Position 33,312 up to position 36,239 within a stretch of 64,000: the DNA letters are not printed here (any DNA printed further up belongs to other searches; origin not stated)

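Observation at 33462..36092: Protease-dead FtsH (FtsHi-type) with intact ATPase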

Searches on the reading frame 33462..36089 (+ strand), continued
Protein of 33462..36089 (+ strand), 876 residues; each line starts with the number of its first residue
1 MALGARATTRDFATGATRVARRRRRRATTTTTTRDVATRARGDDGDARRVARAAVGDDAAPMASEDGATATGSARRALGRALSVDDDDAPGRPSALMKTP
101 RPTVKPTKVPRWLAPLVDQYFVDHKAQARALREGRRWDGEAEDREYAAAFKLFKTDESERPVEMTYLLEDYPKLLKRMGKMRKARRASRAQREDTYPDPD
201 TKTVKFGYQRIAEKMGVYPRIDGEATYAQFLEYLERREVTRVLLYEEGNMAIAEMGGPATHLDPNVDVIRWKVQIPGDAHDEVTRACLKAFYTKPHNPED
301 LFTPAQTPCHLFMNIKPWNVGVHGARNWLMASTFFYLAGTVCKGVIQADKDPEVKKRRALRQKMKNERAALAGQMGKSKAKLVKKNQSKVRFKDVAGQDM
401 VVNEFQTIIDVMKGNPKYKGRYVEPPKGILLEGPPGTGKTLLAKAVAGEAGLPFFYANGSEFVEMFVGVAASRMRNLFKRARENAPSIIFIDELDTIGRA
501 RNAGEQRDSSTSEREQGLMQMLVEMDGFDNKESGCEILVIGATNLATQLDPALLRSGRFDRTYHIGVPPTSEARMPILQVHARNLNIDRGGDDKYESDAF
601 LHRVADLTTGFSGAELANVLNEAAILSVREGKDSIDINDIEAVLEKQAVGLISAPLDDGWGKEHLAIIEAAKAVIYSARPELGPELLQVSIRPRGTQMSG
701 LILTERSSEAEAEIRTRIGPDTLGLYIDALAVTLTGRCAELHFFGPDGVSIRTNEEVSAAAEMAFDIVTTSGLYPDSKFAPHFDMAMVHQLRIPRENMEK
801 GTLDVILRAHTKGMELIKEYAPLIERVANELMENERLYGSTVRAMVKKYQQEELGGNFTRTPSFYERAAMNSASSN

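Call 33: fold_search(model_id=the predicted structure, library=pdb)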
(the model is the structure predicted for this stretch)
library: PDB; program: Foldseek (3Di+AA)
matches with E <= 10: 1718; with E <= 0.001: 1537
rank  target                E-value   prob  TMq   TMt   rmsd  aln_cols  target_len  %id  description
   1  8xks_D                1.8e-40  1.00  0.45  0.41  37.5       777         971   28  The cryo-EM structure of Orf2971-FtsHi motor complex (released 2024-12-04)
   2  8xqw_A                2.0e-39  1.00  0.43  0.39  42.4       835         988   26  Cryo-EM structure of the Ycf2-FtsHi motor complex from Chlamydomonas reinhardtii in AMPPNP bound state (released 2024-09-11)
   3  8xku_A                3.5e-39  1.00  0.44  0.52  40.5       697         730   28  Cryo-EM structure of the Ycf2-FtsHi motor complex from Arabidopsis in ATP-bound state (released 2024-09-11)
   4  9a2p_MODEL_1_A        1.8e-37  1.00  0.43  0.57  32.6       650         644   28  Model of E. coli FtsH by in-cell photo-crosslinking MS and deep learning (released 2023-02-24)
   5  8xku_E                6.2e-35  1.00  0.44  0.76   7.5       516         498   31  Cryo-EM structure of the Ycf2-FtsHi motor complex from Arabidopsis in ATP-bound state (released 2024-09-11)
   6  8xqw_E                9.4e-34  1.00  0.44  0.44  36.4       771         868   24  Cryo-EM structure of the Ycf2-FtsHi motor complex from Chlamydomonas reinhardtii in AMPPNP bound state (released 2024-09-11)
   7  8xqw_F                2.8e-33  1.00  0.43  0.52  47.1       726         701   23  Cryo-EM structure of the Ycf2-FtsHi motor complex from Chlamydomonas reinhardtii in AMPPNP bound state (released 2024-09-11)
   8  3kds_E                5.2e-33  1.00  0.42  0.80   4.4       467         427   34  apo-FtsH crystal structure (released 2009-12-01)
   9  8xqw_C                1.4e-32  1.00  0.42  0.52  30.6       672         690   24  Cryo-EM structure of the Ycf2-FtsHi motor complex from Chlamydomonas reinhardtii in AMPPNP bound state (released 2024-09-11)
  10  3kds_F                1.6e-32  1.00  0.42  0.82   4.2       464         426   34  apo-FtsH crystal structure (released 2009-12-01)
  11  6nyy_C                1.7e-32  1.00  0.44  0.75   8.0       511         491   33  human m-AAA protease AFG3L2, substrate-bound (released 2019-05-22)
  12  8xks_F                5.8e-32  1.00  0.40  0.50  29.9       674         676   23  The cryo-EM structure of Orf2971-FtsHi motor complex (released 2024-12-04)
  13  6gcn_A                6.2e-32  1.00  0.26  0.53  12.7       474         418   36  Truncated FtsH from A. aeolicus in R32 (released 2018-08-22)
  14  4ww0_B                7.2e-32  1.00  0.26  0.52  16.4       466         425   36  Truncated FtsH from A. aeolicus (released 2015-05-06)
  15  4z8x_A                8.8e-32  1.00  0.26  0.53  11.0       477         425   36  Truncated FtsH from A. aeolicus (released 2015-05-06)
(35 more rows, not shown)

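Call 35: find_encoding_contigs(protein=P0006, flank=10000, max_places=2)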
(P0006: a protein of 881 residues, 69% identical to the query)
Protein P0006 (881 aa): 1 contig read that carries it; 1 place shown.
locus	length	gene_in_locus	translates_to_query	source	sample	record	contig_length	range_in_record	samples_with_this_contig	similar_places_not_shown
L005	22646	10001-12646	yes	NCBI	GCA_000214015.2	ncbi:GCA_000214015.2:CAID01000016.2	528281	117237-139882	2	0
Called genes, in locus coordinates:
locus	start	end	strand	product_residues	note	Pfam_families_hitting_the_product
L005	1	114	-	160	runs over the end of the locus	-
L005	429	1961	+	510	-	-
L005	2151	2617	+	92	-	PF00240:ubiquitin, PF11976:Rad60-SLD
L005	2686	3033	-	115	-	PF01250:Ribosomal_S6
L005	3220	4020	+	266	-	-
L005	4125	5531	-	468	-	-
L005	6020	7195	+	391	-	PF05686:Glyco_transf_90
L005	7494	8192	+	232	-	PF04488:Gly_transf_sug (weak), PF05704:Caps_synth (weak)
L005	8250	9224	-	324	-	PF04142:Nuc_sug_transp, PF00892:EamA (faint)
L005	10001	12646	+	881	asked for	PF07728:AAA_5 (faint), PF00004:AAA, PF17862:AAA_lid_3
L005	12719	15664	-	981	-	-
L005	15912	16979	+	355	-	PF01852:START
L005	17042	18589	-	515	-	-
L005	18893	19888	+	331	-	PF03130:HEAT_PBS (faint), PF13513:HEAT_EZ (faint), PF02985:HEAT (faint), PF13646:HEAT_2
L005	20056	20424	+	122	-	PF00076:RRM_1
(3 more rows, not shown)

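Call 36: find_encoding_contigs(protein=P0019, flank=10000, max_places=2)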
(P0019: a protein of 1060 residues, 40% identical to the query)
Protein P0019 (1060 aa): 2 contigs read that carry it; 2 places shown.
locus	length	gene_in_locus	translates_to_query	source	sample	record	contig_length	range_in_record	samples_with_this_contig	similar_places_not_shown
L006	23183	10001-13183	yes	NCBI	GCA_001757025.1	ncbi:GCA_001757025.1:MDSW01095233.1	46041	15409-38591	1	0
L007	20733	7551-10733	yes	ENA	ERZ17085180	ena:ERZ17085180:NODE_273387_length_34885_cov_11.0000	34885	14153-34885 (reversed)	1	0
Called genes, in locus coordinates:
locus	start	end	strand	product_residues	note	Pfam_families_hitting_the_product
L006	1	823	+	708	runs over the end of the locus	PF00069:Pkinase, PF07714:PK_Tyr_Ser-Thr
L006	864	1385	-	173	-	PF00076:RRM_1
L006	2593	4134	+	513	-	PF22600:MTPAP-like_central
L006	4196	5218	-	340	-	PF13646:HEAT_2, PF03130:HEAT_PBS (faint), PF02985:HEAT (faint), PF13513:HEAT_EZ (faint), PF13646:HEAT_2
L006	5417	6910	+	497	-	-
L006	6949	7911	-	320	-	PF01852:START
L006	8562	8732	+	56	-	PF00240:ubiquitin, PF11976:Rad60-SLD (weak)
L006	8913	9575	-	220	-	PF01250:Ribosomal_S6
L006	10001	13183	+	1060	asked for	PF00004:AAA, PF17862:AAA_lid_3 (weak), PF01434:Peptidase_M41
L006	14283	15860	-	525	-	PF00919:UPF0004, PF04055:Radical_SAM, PF18693:TRAM_2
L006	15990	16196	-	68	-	-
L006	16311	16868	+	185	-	PF00569:ZZ, PF02810:SEC-C (weak)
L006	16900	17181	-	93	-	-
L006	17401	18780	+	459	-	PF02137:A_deamin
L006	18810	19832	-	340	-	PF01149:Fapy_DNA_glyco, PF06831:H2TH, PF21218:Fpg-like_C (weak)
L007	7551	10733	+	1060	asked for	PF00004:AAA, PF17862:AAA_lid_3 (weak), PF01434:Peptidase_M41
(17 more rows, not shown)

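Call 50: find_encoding_contigs(protein=P0001, flank=3000, max_places=2)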
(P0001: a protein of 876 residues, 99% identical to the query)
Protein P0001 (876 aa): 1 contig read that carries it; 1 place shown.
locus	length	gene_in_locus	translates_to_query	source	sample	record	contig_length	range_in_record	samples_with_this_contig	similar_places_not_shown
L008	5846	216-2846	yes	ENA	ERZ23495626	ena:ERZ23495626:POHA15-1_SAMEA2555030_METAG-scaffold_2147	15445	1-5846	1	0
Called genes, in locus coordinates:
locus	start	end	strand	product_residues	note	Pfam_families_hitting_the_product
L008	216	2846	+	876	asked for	PF00004:AAA, PF17862:AAA_lid_3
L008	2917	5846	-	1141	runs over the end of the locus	-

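Call 51: find_encoding_contigs(protein=P0003, flank=3000, max_places=1)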
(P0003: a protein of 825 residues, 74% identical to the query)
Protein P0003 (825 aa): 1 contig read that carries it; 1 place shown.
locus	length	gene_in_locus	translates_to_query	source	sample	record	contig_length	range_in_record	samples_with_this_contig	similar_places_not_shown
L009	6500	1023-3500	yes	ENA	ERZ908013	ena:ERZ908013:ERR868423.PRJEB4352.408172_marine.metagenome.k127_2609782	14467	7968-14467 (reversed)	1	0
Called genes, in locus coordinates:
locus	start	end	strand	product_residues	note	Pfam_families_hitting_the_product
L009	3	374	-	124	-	?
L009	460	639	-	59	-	-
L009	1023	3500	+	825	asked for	PF00004:AAA, PF07728:AAA_5 (faint), PF17862:AAA_lid_3, PF01434:Peptidase_M41 (faint)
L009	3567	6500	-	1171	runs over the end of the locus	-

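Call 72: search_protein_representatives(protein=window:33750-36089:+)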
Query: 780 residues. Proteins with E-value up to 0.001 (for the whole library): 81158; up to 1e-10: 42741; up to 1e-30: 9644. The best 150 are listed.
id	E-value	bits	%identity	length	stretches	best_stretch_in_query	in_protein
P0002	0.0e+00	1311.6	75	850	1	1-772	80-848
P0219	1.1e-177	609.0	44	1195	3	293-739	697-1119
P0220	5.5e-170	583.5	42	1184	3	282-545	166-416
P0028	8.4e-157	539.9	51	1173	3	327-753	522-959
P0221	1.5e-151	522.6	40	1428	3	275-754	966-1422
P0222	1.2e-140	486.5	34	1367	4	290-753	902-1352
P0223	7.9e-139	480.5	39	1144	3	278-556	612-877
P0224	1.3e-130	453.3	41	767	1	101-752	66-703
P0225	1.6e-129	449.8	41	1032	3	290-548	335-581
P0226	8.0e-127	440.8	42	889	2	272-556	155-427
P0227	5.7e-123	428.1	34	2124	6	303-533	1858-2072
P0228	2.7e-122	425.8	33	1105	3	291-757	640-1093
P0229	5.4e-121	421.5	44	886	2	259-603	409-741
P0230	1.2e-118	413.7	39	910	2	285-549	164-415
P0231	1.9e-116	406.5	38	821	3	286-550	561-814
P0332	1.5e-78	281.2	33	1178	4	289-534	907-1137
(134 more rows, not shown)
